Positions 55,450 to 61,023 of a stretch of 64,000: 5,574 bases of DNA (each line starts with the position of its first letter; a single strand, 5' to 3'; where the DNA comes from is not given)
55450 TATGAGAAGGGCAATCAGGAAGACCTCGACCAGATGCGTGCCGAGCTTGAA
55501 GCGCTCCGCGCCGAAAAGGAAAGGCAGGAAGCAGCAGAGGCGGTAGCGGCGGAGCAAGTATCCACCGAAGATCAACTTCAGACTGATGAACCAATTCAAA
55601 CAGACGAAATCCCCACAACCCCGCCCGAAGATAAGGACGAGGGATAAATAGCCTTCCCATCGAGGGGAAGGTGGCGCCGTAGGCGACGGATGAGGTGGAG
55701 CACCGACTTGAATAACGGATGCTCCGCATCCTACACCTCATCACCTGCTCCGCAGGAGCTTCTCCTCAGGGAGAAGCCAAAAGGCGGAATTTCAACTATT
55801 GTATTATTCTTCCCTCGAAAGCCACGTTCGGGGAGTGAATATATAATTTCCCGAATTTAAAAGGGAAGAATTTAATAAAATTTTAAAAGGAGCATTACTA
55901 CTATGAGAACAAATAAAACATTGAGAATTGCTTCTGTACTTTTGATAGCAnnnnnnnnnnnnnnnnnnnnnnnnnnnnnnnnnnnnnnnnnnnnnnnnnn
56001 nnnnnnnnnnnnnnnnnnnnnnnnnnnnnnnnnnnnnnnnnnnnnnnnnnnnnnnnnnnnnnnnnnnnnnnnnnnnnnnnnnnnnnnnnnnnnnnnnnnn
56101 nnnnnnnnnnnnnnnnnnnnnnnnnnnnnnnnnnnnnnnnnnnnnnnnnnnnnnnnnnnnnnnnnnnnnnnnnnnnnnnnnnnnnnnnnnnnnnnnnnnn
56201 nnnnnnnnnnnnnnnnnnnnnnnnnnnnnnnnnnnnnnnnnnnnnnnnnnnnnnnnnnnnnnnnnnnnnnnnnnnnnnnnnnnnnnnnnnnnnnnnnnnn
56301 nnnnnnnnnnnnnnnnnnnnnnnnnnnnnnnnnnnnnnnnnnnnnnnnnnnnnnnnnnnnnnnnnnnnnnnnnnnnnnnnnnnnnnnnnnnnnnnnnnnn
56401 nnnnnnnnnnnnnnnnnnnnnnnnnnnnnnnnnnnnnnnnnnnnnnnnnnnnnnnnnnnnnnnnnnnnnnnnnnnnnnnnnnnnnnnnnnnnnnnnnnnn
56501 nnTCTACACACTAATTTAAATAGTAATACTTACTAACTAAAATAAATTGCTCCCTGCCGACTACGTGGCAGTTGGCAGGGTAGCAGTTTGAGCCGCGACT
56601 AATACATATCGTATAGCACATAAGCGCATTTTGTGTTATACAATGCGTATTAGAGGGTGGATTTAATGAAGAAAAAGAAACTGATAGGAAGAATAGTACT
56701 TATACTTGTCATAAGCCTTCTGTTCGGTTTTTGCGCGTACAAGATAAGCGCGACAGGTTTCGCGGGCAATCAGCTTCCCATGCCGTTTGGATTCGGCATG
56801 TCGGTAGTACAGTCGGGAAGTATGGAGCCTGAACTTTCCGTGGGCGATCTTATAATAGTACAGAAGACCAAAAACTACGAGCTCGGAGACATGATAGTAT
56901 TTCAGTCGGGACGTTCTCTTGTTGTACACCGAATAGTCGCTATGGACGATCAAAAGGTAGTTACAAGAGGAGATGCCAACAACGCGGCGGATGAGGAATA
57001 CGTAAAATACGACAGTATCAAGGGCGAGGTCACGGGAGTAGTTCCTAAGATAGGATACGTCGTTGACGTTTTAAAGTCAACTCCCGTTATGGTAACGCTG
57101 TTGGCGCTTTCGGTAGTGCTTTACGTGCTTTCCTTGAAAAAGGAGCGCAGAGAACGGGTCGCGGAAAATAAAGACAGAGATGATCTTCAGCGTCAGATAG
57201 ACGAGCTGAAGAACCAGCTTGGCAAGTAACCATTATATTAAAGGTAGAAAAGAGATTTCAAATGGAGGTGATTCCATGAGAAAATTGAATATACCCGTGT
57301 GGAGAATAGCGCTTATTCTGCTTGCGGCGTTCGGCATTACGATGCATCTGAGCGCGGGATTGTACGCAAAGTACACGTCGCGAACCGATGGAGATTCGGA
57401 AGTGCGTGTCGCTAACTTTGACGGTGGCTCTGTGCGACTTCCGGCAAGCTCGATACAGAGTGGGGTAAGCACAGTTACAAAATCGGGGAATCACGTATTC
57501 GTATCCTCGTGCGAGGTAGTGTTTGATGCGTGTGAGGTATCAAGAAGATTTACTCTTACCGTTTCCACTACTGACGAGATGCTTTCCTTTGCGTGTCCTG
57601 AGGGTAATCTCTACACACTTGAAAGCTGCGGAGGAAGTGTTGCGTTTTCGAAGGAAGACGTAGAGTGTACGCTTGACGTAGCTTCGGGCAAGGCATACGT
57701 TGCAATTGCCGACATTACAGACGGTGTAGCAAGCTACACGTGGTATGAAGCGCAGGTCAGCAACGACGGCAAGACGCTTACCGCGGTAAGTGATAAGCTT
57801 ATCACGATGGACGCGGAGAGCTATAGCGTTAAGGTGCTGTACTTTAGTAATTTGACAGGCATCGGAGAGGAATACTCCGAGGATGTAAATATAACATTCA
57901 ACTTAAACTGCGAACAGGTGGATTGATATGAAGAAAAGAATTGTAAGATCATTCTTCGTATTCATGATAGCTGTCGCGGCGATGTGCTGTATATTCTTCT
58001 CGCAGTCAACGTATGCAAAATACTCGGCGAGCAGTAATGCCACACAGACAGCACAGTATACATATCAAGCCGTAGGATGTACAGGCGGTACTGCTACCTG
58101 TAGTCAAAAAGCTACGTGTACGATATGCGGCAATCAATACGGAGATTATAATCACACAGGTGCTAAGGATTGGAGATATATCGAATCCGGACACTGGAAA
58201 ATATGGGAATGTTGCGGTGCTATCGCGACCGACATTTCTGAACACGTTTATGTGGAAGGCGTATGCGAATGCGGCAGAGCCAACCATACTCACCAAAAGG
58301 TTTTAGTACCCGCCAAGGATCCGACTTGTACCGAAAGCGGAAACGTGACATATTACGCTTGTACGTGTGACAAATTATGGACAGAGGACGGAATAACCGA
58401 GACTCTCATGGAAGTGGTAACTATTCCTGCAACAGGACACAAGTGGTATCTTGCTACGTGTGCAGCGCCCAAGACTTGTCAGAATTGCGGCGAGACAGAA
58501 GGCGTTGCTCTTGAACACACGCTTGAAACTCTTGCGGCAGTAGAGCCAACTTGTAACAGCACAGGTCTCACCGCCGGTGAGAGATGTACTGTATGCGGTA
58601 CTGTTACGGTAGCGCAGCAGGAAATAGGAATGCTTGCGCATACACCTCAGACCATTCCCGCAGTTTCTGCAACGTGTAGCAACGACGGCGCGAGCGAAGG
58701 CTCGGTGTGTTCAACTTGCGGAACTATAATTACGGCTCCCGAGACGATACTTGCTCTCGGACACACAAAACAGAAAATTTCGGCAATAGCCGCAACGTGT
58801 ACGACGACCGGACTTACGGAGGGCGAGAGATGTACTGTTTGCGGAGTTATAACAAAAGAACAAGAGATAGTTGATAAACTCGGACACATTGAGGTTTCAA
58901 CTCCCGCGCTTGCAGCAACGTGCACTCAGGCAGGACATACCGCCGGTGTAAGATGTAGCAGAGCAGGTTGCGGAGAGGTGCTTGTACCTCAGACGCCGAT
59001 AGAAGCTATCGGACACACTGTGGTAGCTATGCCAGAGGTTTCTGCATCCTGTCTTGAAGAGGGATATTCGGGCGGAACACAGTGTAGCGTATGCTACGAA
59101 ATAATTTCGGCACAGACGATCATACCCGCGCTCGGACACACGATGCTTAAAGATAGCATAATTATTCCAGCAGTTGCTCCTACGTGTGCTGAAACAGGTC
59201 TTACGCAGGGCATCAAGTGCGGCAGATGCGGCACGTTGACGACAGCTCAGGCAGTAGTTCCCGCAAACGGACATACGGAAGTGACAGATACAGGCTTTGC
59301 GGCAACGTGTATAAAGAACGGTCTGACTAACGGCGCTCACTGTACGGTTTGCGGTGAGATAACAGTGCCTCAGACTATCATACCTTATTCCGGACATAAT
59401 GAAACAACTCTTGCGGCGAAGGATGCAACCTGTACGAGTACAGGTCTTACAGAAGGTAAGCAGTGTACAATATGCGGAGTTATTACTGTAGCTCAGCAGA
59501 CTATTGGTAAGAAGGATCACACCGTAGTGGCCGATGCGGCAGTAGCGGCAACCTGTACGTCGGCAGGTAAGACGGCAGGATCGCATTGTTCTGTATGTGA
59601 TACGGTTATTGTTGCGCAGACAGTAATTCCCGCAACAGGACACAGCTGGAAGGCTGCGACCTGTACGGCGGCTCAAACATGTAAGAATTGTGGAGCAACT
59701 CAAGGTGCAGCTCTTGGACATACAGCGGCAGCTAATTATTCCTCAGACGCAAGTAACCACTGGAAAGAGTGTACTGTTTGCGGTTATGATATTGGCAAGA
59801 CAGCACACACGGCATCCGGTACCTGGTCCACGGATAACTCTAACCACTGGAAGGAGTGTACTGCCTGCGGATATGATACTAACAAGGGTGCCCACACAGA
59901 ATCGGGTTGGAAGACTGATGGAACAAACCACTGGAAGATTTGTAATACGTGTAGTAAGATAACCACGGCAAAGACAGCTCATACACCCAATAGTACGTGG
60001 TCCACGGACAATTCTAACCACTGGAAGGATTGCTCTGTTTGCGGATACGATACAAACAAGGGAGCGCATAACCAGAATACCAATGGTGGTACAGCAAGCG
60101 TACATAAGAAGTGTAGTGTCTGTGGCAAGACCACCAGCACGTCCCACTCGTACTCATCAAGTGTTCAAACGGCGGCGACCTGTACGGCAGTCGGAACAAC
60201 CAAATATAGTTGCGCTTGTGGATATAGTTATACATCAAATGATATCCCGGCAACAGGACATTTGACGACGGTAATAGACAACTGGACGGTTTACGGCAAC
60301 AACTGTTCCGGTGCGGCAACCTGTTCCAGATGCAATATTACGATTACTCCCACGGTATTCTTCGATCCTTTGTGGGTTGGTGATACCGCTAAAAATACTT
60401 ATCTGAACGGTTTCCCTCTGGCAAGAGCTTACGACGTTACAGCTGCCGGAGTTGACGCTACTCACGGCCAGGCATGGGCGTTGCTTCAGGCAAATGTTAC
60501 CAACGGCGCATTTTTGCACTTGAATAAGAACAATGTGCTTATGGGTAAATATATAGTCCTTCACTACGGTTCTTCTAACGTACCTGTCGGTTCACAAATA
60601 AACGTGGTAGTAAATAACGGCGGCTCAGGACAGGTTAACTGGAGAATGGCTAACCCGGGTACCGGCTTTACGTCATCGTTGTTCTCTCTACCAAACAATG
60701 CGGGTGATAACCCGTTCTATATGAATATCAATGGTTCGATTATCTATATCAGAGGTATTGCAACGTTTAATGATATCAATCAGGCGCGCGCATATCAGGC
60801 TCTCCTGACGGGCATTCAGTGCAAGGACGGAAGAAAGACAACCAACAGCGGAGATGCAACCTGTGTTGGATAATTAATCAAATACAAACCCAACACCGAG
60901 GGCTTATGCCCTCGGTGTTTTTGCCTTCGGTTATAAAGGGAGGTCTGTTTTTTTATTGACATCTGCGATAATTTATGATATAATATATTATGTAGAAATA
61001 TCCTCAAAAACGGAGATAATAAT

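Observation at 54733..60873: SipW locus 2: two SipW paralogues and three substrates sharing an A-K-Y-[TS] junction, including a 981-aa Cys-repeat protein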

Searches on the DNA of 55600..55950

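Call 61: search_rna_families(source=window, start=55600, end=55950, threshold=evalue, max_evalue=10)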
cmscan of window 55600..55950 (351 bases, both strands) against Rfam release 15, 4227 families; matches with E-value up to 10: 4.
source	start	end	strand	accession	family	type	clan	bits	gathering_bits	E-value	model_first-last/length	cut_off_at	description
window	55825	55934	+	RF02446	SpR18_sRNA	Gene; sRNA;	-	21.1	60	1.6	1-132/132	no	Streptococcus sRNA SpR18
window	55615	55706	-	RF02837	anti-hemB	Gene; sRNA;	-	20.9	49.5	0.011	1-81/81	no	Burkholderia RNA 7 (anti-hemB)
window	55804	55875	-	RF02266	XIST_intron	Gene; lncRNA;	-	15.1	70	6.6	1-68/68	no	XIST 3' intron conserved motif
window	55862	55905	+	RF03084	DUF2815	Gene; sRNA;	-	14.6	41.2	6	1-62/62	no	DUF2815 RNA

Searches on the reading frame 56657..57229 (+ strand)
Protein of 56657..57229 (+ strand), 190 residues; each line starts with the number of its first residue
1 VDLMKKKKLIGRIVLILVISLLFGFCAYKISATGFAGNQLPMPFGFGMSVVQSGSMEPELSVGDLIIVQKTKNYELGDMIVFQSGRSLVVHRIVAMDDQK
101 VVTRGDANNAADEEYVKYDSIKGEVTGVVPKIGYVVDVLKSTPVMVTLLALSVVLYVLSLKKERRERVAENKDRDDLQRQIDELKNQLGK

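Call 4: search_protein_families(library=pfam, proteins=[window:56657-57229:+], max_evalue=0.1)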
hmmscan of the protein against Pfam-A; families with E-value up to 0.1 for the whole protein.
window:56657-57229:+ (190 aa): 5 families
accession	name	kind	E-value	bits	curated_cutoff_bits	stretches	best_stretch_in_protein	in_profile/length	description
PF00717.28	Peptidase_S24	-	1.5e-07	31.5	23.3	1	50-118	39-105/116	Peptidase S24-like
PF10502.14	Peptidase_S26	-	2.2e-07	31.4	22.9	1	44-106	21-90/168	Signal peptidase, peptidase S26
PF17431.7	YpmT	-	0.026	15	25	0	4-29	1-25/60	Uncharacterized YmpT-like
PF09429.15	Wbp11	-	0.066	14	24.3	1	161-187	26-52/78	WW domain binding protein 11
PF22814.2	WelO5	-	0.098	12.6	27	0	72-96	229-251/277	Carrier-protein-independent halogenase WelO5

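Call 5: search_protein_families(library=ncbifam, proteins=[window:56657-57229:+], max_evalue=0.1)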
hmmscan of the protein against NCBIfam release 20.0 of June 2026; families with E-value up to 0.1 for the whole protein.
window:56657-57229:+ (190 aa): 8 families
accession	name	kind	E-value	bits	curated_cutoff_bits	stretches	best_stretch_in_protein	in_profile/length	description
TIGR02228.1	sigpep_I_arch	equivalog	2.2e-25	89.4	51.85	1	10-158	3-152/158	signal peptidase I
NF046067.1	SigPepSipWBacil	equivalog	1.1e-21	77.2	190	1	8-157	2-159/189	signal peptidase I SipW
TIGR02227.1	sigpep_I_bact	equivalog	1.9e-10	40.9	47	1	44-117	18-97/162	signal peptidase I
TIGR02754.1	sod_Ni_protease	equivalog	2.3e-05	24.8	63.25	1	51-111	3-70/90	nickel-type superoxide dismutase maturation protease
NF007621.2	PRK10276.1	subfamily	0.0076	16.3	110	1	51-130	34-111/115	translesion error-prone DNA polymerase V autoproteolytic subunit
NF003167.0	PRK04151.1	equivalog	0.01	15.4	150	1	62-139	3-79/199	IMP cyclohydrolase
TIGR00498.1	lexA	equivalog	0.013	15.1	110.95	1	55-131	124-201/203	transcriptional repressor LexA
NF047490.1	LamCadPlsmbinLA2219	equivalog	0.023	14.2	285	1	14-123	7-120/188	LA_2219 family laminin/E-cadherin/plasminogen-binding protein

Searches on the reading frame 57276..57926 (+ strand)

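Call 4: search_protein_families(library=pfam, proteins=[window:57276-57926:+], max_evalue=0.1)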
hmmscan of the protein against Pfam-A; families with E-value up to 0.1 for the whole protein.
window:57276-57926:+ (216 aa): 2 families
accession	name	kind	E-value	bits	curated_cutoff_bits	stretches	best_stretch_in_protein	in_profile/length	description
PF20173.3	ZnF_RZ-type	-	0.045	13.8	27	1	104-125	11-32/54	RZ type zinc finger domain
PF23891.1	DUF7243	-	0.097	12.7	27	1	141-208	95-161/177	Family of unknown function (DUF7243)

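Call 5: search_protein_families(library=ncbifam, proteins=[window:57276-57926:+], max_evalue=0.1)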
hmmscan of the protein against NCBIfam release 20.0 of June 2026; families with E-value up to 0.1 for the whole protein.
window:57276-57926:+ (216 aa): 0 families

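Call 85: search_protein_families(library=ncbifam, proteins=[window:57276-57923:+], max_evalue=10)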
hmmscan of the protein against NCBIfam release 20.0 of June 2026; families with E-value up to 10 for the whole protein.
window:57276-57923:+ (216 aa): 0 families

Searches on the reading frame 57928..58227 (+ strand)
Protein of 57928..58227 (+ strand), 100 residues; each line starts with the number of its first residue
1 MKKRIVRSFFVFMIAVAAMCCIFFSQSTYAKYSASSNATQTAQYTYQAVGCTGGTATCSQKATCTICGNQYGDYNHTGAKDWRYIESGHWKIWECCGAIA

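Call 85: search_protein_families(library=ncbifam, proteins=[window:57928-58227:+], max_evalue=10)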
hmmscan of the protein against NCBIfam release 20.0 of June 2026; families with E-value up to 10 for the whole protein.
window:57928-58227:+ (100 aa): 2 families
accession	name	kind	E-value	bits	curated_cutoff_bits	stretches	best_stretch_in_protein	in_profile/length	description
NF052673.1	lpg1681_fam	equivalog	0.021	15.2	95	1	17-66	12-60/102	lpg1681 family protein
NF053819.1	EF0750_LPXTG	subfamily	0.17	12.4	47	1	1-38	1-36/105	EF2685/EF0750 family sortase-dependent surface protein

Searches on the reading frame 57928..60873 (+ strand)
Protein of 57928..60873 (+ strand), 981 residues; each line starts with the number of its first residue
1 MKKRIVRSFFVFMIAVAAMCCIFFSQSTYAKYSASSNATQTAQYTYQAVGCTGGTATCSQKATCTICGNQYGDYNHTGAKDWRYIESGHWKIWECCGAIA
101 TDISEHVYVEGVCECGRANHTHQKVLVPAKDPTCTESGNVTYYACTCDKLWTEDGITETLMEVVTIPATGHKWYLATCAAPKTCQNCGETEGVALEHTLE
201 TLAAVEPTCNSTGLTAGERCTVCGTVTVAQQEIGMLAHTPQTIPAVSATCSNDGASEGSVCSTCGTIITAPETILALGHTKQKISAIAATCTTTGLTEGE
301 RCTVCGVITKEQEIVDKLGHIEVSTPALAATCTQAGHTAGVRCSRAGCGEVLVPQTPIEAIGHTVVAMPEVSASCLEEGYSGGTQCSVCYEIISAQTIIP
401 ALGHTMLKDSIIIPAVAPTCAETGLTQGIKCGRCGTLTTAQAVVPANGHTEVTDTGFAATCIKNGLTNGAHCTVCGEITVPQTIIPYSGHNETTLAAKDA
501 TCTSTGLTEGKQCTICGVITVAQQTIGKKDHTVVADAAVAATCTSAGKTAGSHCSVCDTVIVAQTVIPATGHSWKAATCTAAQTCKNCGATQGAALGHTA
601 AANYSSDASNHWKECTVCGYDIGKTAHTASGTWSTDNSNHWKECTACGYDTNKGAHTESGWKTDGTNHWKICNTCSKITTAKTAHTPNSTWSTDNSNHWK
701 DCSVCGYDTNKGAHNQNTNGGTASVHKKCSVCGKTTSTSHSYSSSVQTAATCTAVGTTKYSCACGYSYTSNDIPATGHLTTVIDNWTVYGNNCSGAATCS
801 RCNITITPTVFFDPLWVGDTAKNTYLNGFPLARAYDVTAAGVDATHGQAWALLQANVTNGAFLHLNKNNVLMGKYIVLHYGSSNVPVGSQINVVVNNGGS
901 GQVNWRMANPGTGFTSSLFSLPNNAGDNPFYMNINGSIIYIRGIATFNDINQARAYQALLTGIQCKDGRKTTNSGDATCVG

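Call 4: search_protein_families(library=pfam, proteins=[window:57928-60873:+], max_evalue=0.1)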
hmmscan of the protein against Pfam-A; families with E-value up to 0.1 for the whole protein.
window:57928-60873:+ (981 aa): 1 family
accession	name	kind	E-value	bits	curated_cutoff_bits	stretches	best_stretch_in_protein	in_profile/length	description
PF10122.14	Zn_ribbon_Com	-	0.056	13.3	22.9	0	429-443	25-39/52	Mu-like prophage protein Com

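Call 5: search_protein_families(library=ncbifam, proteins=[window:57928-60873:+], max_evalue=0.1)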
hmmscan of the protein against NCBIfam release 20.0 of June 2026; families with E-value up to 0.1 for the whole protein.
window:57928-60873:+ (981 aa): 0 families

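Call 39: find_homologous_proteins(query=window:57928-60870:+, max_evalue=0.001)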
Query window:57928-60870:+ (981 aa): 5769 proteins with E <= 0.001 among 8000 candidates; the best 120 are listed.
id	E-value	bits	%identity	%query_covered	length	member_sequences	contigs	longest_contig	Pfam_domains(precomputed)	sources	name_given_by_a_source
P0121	3.1e-233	795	40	50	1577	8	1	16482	PF06677.19,PF25059.2,PF24973.2,PF00041.28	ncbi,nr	ncbi:MAG: fibronectin type III domain-containing protein [Oscillospiraceae bacterium]|nr:fibronectin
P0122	9.5e-207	707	32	73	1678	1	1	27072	PF13229.13,PF06750.19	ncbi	-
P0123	8.7e-197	674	38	56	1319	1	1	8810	PF06677.19,PF24973.2,PF00963.25,PF24292.2,PF26486.1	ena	-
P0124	3.5e-185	636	41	62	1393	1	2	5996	-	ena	-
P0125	3.3e-184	633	42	41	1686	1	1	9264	PF13306.13,PF06750.19,PF13855.13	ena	-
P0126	2.2e-180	620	36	67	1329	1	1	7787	-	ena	-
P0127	1.6e-175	604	35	70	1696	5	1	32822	PF06677.19,PF25059.2,PF26486.1,PF00041.28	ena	-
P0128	3.7e-170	586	33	49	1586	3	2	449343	PF06750.19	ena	-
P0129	2.2e-169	584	32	69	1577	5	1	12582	PF06750.19,PF02368.25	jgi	-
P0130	2.5e-166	574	38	50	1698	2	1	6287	PF16250.11,PF04231.20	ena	-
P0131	4.7e-165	569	39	56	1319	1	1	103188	PF06677.19,PF24973.2,PF00963.25,PF24292.2,PF26486.1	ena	-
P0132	8.7e-165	569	39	41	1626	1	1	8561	PF13306.13,PF07775.17,PF13855.13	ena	-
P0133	2.9e-164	567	34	60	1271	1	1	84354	PF00404.25,PF24973.2,PF24292.2,PF02368.25,PF00130.29,PF20370.3,PF22904.4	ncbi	-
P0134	1.7e-162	561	31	70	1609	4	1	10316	PF16250.11,PF06750.19,PF02368.25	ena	-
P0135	7.9e-162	559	33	71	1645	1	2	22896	-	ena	-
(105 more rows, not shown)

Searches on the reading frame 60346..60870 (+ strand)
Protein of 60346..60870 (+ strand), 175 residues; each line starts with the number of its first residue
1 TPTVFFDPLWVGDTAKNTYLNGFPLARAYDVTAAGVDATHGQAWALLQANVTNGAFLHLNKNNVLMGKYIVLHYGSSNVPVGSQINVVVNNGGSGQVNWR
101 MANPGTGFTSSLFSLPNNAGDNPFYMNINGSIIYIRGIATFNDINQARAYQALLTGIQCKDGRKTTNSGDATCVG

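Call 54: find_homologous_proteins(query=window:60346-60870:+, max_evalue=0.001)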
Query seq(175 aa) (175 aa): 2 proteins with E <= 0.001 among 116 candidates.
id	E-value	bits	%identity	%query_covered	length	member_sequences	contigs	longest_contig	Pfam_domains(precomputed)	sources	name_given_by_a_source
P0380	3.9e-66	240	100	63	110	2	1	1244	-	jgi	-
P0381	5.5e-57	211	88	65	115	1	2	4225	-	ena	-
